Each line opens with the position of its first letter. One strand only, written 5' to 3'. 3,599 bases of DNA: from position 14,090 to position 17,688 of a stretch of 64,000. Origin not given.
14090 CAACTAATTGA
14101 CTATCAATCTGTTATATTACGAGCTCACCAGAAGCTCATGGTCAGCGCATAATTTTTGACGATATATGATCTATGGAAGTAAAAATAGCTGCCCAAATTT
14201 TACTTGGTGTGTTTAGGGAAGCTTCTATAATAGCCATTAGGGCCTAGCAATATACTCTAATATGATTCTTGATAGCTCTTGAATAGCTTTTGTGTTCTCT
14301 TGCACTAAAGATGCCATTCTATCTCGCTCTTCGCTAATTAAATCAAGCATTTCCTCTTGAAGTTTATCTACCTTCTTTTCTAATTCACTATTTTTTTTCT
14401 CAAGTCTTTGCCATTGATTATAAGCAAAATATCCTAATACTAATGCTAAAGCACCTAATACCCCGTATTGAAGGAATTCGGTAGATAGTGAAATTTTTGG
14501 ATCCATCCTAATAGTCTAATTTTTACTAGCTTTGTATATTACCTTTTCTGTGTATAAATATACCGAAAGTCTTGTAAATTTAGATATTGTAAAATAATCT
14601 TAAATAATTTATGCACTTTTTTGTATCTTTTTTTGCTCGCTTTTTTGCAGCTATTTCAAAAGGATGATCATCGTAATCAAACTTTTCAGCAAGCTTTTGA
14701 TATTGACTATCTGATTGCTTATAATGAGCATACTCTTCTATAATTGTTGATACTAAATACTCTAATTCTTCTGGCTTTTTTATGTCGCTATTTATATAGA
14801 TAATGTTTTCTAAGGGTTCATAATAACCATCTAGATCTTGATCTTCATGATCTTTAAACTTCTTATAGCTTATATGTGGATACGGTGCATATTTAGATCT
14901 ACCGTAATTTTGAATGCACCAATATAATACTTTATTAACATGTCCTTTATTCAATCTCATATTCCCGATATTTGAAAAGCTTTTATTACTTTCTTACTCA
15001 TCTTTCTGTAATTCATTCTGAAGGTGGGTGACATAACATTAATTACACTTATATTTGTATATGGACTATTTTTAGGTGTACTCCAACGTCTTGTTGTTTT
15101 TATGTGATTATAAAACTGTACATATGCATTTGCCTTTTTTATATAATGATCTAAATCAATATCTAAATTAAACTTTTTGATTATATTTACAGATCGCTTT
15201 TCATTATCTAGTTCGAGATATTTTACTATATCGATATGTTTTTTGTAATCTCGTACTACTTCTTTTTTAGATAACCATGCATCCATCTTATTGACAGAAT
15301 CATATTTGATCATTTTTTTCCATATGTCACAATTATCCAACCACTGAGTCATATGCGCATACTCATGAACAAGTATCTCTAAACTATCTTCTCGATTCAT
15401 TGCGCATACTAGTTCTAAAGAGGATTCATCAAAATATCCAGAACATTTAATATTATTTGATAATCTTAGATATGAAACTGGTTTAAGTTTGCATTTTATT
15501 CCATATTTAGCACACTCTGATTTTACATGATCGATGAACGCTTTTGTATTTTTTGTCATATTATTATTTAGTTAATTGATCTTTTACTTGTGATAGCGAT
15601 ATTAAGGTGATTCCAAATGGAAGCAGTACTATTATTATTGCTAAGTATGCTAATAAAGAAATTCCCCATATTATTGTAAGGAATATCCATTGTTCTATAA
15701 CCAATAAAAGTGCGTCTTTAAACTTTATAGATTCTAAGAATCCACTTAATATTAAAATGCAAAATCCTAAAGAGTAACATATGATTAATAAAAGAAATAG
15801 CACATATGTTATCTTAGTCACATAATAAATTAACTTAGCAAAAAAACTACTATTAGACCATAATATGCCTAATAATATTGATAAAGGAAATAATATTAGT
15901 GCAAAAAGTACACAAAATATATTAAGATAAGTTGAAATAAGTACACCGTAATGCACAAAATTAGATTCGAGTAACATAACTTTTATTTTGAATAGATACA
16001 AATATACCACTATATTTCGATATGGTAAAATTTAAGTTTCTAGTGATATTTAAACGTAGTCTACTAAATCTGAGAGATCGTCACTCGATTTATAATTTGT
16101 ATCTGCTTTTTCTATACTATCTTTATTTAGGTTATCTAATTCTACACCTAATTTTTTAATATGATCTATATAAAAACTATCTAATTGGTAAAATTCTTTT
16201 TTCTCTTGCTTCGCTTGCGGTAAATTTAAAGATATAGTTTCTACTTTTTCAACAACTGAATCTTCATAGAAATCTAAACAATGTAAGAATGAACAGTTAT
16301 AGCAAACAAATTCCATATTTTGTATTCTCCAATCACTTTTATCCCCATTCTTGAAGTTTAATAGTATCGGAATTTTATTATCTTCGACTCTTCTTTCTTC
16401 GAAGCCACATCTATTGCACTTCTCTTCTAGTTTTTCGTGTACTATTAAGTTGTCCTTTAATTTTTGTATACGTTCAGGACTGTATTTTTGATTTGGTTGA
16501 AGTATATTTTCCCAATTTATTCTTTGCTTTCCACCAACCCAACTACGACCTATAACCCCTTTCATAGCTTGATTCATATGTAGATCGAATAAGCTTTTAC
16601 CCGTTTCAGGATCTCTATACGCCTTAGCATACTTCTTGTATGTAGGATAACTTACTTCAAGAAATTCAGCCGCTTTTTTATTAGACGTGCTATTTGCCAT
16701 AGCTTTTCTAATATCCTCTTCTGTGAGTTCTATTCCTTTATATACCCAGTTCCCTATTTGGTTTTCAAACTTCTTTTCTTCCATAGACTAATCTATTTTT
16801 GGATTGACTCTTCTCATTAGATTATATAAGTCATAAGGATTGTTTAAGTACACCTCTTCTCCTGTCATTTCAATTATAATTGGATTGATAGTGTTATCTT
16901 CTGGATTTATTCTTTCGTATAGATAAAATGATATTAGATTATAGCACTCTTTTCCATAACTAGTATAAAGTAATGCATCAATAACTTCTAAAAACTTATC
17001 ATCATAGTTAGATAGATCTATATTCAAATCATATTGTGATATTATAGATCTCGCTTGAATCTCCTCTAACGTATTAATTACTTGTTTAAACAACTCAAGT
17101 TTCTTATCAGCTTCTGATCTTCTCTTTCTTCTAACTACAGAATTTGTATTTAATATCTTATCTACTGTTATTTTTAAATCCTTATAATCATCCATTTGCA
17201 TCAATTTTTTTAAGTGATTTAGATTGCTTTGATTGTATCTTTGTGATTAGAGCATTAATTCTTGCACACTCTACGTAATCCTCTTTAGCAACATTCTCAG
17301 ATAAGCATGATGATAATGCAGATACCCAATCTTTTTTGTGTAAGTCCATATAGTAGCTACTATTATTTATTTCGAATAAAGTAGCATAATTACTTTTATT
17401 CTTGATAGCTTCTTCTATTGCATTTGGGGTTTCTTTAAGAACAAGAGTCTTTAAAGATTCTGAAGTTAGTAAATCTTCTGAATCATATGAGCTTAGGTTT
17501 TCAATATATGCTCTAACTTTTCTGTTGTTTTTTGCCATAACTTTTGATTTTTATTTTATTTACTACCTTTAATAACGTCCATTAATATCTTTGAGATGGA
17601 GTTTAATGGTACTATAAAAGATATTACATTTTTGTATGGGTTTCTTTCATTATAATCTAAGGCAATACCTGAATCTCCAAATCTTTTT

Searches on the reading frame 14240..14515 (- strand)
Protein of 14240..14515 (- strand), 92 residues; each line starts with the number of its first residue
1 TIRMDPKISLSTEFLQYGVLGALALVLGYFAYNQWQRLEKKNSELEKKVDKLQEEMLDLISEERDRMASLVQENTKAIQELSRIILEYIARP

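Call 46: search_protein_families(library=phrogs, proteins=[window:14240-14515:-], max_evalue=0.01)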
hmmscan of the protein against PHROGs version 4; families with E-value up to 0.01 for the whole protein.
window:14240-14515:- (92 aa): 4 families
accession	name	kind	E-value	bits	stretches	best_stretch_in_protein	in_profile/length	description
phrog_739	-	lysis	9.4e-06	26.9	1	18-84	10-81/122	Rz-like spanin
phrog_214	-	lysis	0.0041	18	1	19-81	14-78/176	Rz-like spanin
phrog_3671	-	unknown function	0.0062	17.7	1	20-88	17-83/87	-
phrog_7584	-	lysis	0.0092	17.4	1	10-89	5-71/166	Rz-like spanin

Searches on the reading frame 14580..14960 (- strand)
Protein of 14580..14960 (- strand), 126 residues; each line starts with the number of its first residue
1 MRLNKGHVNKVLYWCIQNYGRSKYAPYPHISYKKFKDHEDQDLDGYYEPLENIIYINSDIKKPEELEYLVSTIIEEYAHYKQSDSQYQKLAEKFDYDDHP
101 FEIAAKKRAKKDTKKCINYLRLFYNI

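Call 13: search_protein_families(library=pfam, proteins=[window:14580-14960:-], max_evalue=0.001)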
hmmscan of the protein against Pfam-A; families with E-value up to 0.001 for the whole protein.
window:14580-14960:- (126 aa): 0 families

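Call 46: search_protein_families(library=phrogs, proteins=[window:14580-14960:-], max_evalue=0.01)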
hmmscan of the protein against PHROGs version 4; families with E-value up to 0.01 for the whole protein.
window:14580-14960:- (126 aa): 2 families
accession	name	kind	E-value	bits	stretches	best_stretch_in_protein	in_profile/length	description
phrog_87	-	other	2.1e-05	25.4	1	25-106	47-120/227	metallo-protease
phrog_3403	-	unknown function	0.0076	16.8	1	7-55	133-180/243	-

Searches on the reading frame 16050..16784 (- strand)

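Call 13: search_protein_families(library=pfam, proteins=[window:16050-16784:-], max_evalue=0.001)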
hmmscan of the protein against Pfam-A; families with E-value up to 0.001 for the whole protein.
window:16050-16784:- (244 aa): 0 families

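Call 46: search_protein_families(library=phrogs, proteins=[window:16050-16784:-], max_evalue=0.01)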
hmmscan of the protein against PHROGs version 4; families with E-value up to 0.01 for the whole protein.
window:16050-16784:- (244 aa): 2 families
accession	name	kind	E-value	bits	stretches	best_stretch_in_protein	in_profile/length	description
phrog_10822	-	DNA, RNA and nucleotide metabolism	5.7e-06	27.2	1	19-164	7-143/245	HNH endonuclease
phrog_14736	-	DNA, RNA and nucleotide metabolism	0.00052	20.7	1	102-165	14-75/202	HNH endonuclease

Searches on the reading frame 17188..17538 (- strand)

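Call 13: search_protein_families(library=pfam, proteins=[window:17188-17538:-], max_evalue=0.001)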
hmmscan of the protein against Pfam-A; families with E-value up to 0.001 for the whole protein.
window:17188-17538:- (116 aa): 0 families

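Call 46: search_protein_families(library=phrogs, proteins=[window:17188-17538:-], max_evalue=0.01)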
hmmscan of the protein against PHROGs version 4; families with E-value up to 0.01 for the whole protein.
window:17188-17538:- (116 aa): 1 family
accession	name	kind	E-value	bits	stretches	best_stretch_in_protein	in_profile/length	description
phrog_15595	-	unknown function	0.0089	17.4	0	35-114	7-82/98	-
